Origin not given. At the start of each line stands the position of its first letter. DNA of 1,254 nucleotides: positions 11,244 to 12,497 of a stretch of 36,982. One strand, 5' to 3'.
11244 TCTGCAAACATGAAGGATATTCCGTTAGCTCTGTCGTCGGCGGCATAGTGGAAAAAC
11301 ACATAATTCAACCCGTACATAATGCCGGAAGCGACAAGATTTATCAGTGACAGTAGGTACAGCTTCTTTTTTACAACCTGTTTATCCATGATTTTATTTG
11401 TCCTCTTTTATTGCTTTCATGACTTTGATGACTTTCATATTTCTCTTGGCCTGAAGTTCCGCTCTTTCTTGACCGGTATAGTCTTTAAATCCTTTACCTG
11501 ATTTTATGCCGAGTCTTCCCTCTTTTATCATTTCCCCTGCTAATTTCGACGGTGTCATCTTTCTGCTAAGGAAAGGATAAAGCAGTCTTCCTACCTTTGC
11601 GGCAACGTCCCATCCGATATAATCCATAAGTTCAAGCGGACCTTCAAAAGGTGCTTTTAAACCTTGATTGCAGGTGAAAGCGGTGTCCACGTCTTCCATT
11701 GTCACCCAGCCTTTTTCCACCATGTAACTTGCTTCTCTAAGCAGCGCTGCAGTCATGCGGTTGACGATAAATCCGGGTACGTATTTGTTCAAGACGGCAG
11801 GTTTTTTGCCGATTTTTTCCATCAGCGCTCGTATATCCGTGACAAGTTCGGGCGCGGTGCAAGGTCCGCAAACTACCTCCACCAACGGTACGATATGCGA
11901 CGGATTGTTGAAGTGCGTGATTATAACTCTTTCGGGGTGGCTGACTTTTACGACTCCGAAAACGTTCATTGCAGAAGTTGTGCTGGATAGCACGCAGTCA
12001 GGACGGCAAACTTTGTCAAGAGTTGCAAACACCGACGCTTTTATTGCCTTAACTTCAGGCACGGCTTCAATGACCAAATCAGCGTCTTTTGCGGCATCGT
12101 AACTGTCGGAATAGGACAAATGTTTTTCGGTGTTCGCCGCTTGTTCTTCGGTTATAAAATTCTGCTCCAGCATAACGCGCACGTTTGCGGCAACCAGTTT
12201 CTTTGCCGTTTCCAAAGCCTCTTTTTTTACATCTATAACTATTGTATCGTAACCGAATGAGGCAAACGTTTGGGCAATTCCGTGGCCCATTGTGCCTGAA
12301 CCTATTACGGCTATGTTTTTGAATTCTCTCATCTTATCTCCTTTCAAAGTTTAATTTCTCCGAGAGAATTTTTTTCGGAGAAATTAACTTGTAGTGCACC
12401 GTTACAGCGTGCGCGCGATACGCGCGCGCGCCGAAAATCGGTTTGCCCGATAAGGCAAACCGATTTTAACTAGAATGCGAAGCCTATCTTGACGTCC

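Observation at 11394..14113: Unassigned feeder steps: an OXC/HACL/ALS-type ThDP enzyme plus a carnitine-dehydrogenase/CRYL1-like NAD dehydrogenase where known sulfoacetaldehyde-forming enzymes would be expected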

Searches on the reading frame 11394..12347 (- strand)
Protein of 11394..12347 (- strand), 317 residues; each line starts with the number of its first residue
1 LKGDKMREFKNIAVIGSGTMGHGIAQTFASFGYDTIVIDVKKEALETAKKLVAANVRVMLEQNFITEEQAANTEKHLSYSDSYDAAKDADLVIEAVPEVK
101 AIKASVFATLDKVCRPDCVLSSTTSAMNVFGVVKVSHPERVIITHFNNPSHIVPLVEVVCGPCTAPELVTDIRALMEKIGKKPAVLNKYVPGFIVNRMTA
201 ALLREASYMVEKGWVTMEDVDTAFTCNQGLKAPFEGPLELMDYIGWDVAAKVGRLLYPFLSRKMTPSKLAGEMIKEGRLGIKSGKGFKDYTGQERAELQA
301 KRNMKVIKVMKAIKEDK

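Call 3: search_protein_families(library=pfam, proteins=[window:11394-12347:-])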
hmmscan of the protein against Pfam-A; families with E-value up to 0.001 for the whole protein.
window:11394-12347:- (317 aa): 10 families
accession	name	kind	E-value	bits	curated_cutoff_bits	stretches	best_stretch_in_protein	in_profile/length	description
PF02737.24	3HCDH_N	-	7e-52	176.4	22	1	11-187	1-178/180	3-hydroxyacyl-CoA dehydrogenase, NAD binding domain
PF00725.27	3HCDH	-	3.2e-21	76.1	22.1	1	192-290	1-97/97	3-hydroxyacyl-CoA dehydrogenase, C-terminal domain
PF03446.21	NAD_binding_2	-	1.5e-07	32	21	1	11-127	1-97/161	NAD binding domain of 6-phosphogluconate dehydrogenase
PF03807.23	F420_oxidored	-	1.5e-05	26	21.6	1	12-101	2-72/94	NADP oxidoreductase coenzyme F420-dependent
PF01210.29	NAD_Gly3P_dh_N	-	3.9e-05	24.1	23.1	1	11-170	1-142/158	NAD-dependent glycerol-3-phosphate dehydrogenase N-terminus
PF01262.27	AlaDh_PNT_C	-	4e-05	23.6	23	1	11-96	30-100/214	Alanine dehydrogenase/PNT, C-terminal domain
PF07992.20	Pyr_redox_2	-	7.8e-05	22.7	26.1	1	8-95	142-234/291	Pyridine nucleotide-disulphide oxidoreductase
PF03721.20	UDPG_MGDP_dh_N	-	8e-05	22.7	27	1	11-97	2-85/187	UDP-glucose/GDP-mannose dehydrogenase family, NAD binding domain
PF00070.33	Pyr_redox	-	0.00013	22.8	22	1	11-75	1-68/82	Pyridine nucleotide-disulphide oxidoreductase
PF02254.24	TrkA_N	-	0.00016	22.4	23.8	0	12-52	1-41/116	TrkA-N domain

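Call 4: search_protein_families(library=ncbifam, proteins=[window:11394-12347:-])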
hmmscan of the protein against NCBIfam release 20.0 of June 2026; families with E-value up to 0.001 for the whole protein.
window:11394-12347:- (317 aa): 29 families (the best 25 are shown)
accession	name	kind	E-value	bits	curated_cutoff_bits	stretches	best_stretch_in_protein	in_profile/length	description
NF042925.1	FHMPC_DH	equivalog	2.9e-68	230.4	500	1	11-313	2-303/304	5-formyl-3-hydroxy-2-methylpyridine 4-carboxylate 5-dehydrogenase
NF006124.0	PRK08268.1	subfamily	8.1e-67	226.3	508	1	6-308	4-306/507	3-hydroxyacyl-CoA dehydrogenase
NF006722.0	PRK09260.1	equivalog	6.6e-65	219.2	429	1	10-295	3-286/289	3-hydroxyacyl-CoA dehydrogenase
NF004474.0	PRK05808.1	subfamily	8.4e-62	209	408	1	9-290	3-282/283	3-hydroxybutyryl-CoA dehydrogenase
NF006125.0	PRK08269.1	equivalog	8.6e-62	209.1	427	1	8-313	4-319/334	3-hydroxybutyryl-CoA dehydrogenase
TIGR02279.1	PaaC-3OHAcCoADH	equivalog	7.7e-56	189.9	669.4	1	8-295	4-290/503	3-hydroxyacyl-CoA dehydrogenase PaaH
NF005875.0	PRK07819.1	subfamily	9.6e-55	186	319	1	7-290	3-286/287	3-hydroxybutyryl-CoA dehydrogenase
NF005715.0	PRK07530.1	equivalog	2.2e-52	178.3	420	1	8-294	3-287/292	3-hydroxybutyryl-CoA dehydrogenase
NF004783.0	PRK06129.1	equivalog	8e-52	176.6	347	1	10-242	3-237/315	3-hydroxyacyl-CoA dehydrogenase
NF006143.0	PRK08293.1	equivalog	1.3e-50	172.3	312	1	8-291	3-288/291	3-hydroxyacyl-CoA dehydrogenase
NF004699.0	PRK06035.1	equivalog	2.6e-48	164.7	500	1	8-282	2-277/294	3-hydroxyacyl-CoA dehydrogenase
NF008727.0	PRK11730.1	equivalog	2.1e-46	158.6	870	1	5-316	309-618/717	fatty acid oxidation complex subunit alpha FadB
NF008363.0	PRK11154.1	equivalog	7e-45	153.3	869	1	6-311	306-606/708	fatty acid oxidation complex subunit alpha FadJ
TIGR02437.1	FadB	equivalog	8.1e-38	130.2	933.55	1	6-316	310-618/714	fatty acid oxidation complex subunit alpha FadB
TIGR02441.1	fa_ox_alpha_mit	equivalog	3.7e-37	127.8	964.65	1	3-309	329-633/737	fatty acid oxidation complex subunit alpha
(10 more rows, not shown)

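Call 16: search_solved_structures(query=window:11394-12347:-, max_evalue=1e-20)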
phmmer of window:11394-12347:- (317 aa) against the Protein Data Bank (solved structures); distinct sequences matched with E-value up to 1e-20: 50.
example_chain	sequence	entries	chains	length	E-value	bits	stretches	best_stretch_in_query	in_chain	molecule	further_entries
4om8_A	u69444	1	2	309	1.8e-56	194.9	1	10-313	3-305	5-formyl-3-hydroxy-2-methylpyridine 4-carboxylate 5-dehydrogenase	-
6aa8_A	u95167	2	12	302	9.5e-50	172.8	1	8-291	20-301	3-hydroxybutyryl-CoA dehydrogenase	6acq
3mog_A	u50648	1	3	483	3.1e-49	171.1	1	10-298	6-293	Probable 3-hydroxybutyryl-CoA dehydrogenase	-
4kug_A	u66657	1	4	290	3.9e-48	167.5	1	10-292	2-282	3-hydroxybutyryl-CoA dehydrogenase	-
4kue_A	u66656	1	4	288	4.3e-48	167.4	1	10-292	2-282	3-hydroxybutyryl-CoA dehydrogenase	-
4kuh_A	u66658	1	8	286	8.5e-48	166.4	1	10-291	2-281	3-hydroxybutyryl-CoA dehydrogenase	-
4r1n_A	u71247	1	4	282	9.6e-48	166.2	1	10-291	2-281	3-hydroxybutyryl-CoA dehydrogenase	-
9fbd_A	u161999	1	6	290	3.4e-44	154.6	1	8-291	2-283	3-hydroxybutyryl-CoA dehydrogenase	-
9w15_B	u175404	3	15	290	7.2e-44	153.5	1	12-292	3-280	3-hydroxyacyl-CoA dehydrogenase, NAD binding domain protein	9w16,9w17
6ium_B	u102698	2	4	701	3e-41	144.9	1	3-297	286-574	Enoyl-CoA hydratase/Delta(3)-cis-delta(2)-trans-enoyl-CoA isomerase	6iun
9jhe_A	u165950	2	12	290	3.4e-41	144.7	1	12-292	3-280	3-hydroxyacyl-CoA dehydrogenase, NAD binding domain protein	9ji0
9jhy_C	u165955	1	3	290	8e-41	143.5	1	11-292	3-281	3-hydroxyacyl-CoA dehydrogenase, NAD binding domain protein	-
9jhz_C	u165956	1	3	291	8.1e-41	143.5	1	11-292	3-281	3-hydroxyacyl-CoA dehydrogenase, NAD binding domain protein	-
4pzc_A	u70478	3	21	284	5.6e-40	140.7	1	9-290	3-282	3-Hydroxyacyl-CoA dehydrogenase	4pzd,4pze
4j0e_A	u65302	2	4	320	6.9e-39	137.2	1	6-291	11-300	Probable 3-hydroxyacyl-CoA dehydrogenase F54C8.1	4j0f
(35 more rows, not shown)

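Call 55: search_solved_structures(query=window:11394-12332:-, max_evalue=1e-45, show_alignments=4)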
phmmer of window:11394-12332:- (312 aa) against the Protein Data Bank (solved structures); distinct sequences matched with E-value up to 1e-45: 7.
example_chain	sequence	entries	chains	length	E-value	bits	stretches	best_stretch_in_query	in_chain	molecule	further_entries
4om8_A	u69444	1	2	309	1.7e-56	194.9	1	5-308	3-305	5-formyl-3-hydroxy-2-methylpyridine 4-carboxylate 5-dehydrogenase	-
6aa8_A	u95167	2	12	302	1.3e-49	172.3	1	4-286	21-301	3-hydroxybutyryl-CoA dehydrogenase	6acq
3mog_A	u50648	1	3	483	3e-49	171.1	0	5-293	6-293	Probable 3-hydroxybutyryl-CoA dehydrogenase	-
4kug_A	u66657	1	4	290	3.8e-48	167.5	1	5-287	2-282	3-hydroxybutyryl-CoA dehydrogenase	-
4kue_A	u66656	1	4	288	4.2e-48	167.4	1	5-287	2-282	3-hydroxybutyryl-CoA dehydrogenase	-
4kuh_A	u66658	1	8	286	8.2e-48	166.4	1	5-286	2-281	3-hydroxybutyryl-CoA dehydrogenase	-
4r1n_A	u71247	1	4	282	9.2e-48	166.3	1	5-286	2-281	3-hydroxybutyryl-CoA dehydrogenase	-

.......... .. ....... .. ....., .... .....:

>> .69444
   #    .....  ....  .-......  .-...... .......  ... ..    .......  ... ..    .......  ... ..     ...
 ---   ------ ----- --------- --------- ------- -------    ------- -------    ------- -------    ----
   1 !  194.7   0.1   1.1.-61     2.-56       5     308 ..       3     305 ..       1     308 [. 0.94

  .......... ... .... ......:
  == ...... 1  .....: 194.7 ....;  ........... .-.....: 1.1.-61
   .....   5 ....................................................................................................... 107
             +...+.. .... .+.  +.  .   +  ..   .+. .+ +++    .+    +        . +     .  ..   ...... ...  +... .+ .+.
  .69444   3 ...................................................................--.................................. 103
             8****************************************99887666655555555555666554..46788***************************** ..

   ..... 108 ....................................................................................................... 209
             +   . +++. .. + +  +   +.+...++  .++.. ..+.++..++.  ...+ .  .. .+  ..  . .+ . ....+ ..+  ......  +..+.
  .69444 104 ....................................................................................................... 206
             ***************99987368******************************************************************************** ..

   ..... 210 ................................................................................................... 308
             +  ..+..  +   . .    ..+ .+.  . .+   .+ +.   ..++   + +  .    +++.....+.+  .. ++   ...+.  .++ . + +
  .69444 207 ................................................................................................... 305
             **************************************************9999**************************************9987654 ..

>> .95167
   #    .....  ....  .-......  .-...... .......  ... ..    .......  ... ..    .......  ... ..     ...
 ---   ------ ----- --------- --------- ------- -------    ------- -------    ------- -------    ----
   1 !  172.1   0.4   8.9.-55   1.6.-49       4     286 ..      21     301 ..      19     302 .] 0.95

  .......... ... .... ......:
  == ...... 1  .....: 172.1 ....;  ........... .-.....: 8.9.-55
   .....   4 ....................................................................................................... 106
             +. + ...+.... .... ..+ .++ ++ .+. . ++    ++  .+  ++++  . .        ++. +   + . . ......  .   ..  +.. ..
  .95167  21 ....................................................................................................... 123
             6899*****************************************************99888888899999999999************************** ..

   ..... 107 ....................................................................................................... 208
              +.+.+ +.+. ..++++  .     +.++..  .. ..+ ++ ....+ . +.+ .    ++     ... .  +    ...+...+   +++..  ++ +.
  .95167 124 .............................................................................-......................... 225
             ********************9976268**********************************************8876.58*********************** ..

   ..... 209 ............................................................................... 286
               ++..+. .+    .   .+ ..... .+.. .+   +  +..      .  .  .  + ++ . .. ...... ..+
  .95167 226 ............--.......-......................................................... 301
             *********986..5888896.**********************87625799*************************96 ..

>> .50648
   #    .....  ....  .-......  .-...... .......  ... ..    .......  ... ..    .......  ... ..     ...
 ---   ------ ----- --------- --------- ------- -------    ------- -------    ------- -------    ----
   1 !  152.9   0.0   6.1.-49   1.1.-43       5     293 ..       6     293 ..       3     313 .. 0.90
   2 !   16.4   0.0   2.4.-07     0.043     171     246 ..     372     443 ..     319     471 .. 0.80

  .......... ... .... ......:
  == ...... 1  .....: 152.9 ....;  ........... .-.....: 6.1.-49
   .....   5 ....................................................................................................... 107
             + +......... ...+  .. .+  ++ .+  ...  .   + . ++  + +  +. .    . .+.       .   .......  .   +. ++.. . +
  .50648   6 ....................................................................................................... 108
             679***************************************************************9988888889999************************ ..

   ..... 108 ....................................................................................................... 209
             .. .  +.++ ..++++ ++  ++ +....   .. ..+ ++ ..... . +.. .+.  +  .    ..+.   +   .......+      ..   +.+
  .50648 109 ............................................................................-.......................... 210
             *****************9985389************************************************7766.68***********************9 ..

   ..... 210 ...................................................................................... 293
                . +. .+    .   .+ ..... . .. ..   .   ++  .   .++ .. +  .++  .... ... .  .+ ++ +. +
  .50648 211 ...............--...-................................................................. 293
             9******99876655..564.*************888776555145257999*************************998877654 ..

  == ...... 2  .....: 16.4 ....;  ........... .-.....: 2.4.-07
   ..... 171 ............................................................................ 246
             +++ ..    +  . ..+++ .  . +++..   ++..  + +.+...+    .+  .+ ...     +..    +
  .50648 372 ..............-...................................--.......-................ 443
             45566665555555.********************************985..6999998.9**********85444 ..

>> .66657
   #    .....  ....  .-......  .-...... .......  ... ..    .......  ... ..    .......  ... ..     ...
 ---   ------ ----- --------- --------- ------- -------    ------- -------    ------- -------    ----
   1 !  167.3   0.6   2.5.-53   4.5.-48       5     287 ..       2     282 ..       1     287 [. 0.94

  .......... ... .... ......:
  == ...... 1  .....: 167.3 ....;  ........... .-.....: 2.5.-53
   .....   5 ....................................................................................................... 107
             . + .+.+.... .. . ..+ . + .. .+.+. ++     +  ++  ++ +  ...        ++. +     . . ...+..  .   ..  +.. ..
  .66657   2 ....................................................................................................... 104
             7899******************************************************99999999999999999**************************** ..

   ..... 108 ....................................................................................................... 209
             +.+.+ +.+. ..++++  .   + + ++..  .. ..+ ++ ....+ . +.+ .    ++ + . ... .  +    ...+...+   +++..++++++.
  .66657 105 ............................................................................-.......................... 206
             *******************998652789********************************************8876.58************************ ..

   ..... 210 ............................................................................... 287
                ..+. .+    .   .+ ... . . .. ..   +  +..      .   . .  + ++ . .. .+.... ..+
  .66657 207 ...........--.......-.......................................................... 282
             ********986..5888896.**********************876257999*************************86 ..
